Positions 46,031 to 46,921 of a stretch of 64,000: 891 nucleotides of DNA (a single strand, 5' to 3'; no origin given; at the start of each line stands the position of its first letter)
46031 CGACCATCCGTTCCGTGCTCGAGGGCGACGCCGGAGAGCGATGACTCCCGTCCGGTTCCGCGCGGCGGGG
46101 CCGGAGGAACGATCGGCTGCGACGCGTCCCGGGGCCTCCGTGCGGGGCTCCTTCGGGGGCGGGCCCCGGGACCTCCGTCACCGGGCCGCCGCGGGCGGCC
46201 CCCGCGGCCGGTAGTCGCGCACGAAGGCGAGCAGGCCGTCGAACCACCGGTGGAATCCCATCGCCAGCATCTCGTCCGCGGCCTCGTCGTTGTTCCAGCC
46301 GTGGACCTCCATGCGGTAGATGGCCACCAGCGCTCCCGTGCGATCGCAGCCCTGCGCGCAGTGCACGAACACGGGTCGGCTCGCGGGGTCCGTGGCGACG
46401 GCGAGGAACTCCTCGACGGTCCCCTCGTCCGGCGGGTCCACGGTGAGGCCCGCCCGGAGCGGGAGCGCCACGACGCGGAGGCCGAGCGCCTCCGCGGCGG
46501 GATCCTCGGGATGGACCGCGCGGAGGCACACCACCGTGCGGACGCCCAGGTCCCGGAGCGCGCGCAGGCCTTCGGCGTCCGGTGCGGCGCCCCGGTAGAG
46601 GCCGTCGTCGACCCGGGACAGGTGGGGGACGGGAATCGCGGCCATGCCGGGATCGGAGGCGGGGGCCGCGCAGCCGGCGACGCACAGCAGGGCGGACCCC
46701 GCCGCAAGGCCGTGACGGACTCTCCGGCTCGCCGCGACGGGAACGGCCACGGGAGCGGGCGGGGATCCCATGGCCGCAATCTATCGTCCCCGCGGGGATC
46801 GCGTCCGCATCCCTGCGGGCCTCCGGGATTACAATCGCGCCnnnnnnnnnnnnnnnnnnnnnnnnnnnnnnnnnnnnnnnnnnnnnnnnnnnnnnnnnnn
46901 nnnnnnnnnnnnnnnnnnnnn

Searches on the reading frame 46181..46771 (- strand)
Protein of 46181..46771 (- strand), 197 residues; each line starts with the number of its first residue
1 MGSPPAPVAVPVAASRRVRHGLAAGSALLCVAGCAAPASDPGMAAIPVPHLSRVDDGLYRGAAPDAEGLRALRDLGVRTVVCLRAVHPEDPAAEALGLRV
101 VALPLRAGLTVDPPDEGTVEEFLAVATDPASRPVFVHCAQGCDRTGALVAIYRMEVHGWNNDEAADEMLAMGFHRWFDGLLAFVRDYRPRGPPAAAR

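Call 85: search_protein_families(library=pfam, proteins=[window:46181-46771:-], max_evalue=0.001)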
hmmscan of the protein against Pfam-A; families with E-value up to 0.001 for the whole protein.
window:46181-46771:- (197 aa): 7 families
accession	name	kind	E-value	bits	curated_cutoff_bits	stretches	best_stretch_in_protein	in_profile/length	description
PF22741.1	PTP-NADK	-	6e-20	71.7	27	1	58-160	30-136/163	DSP-PTPase phosphatase fused to NAD+ Kinase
PF22785.1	Tc-R-P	-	5.6e-11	43.4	27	1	57-153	4-101/106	Polymorphic toxin system, DSP-PTPase phosphatase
PF03162.18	Y_phosphatase2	-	5.9e-10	39.4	27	1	46-168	2-127/165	Tyrosine phosphatase family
PF22784.1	PTP-SAK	-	2.3e-09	37.9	27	1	67-166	22-121/153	Swiss Army Knife protein, DSP-PTPase phosphatase domain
PF13350.11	Y_phosphatase3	-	3.8e-08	34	22.2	1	58-152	28-149/240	Tyrosine phosphatase family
PF00782.25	DSPc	-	1.1e-06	29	33.5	1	121-166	64-108/133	Dual specificity phosphatase, catalytic domain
PF00102.32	Y_phosphatase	-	0.00027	21.1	20.9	1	128-154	166-192/234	Protein-tyrosine phosphatase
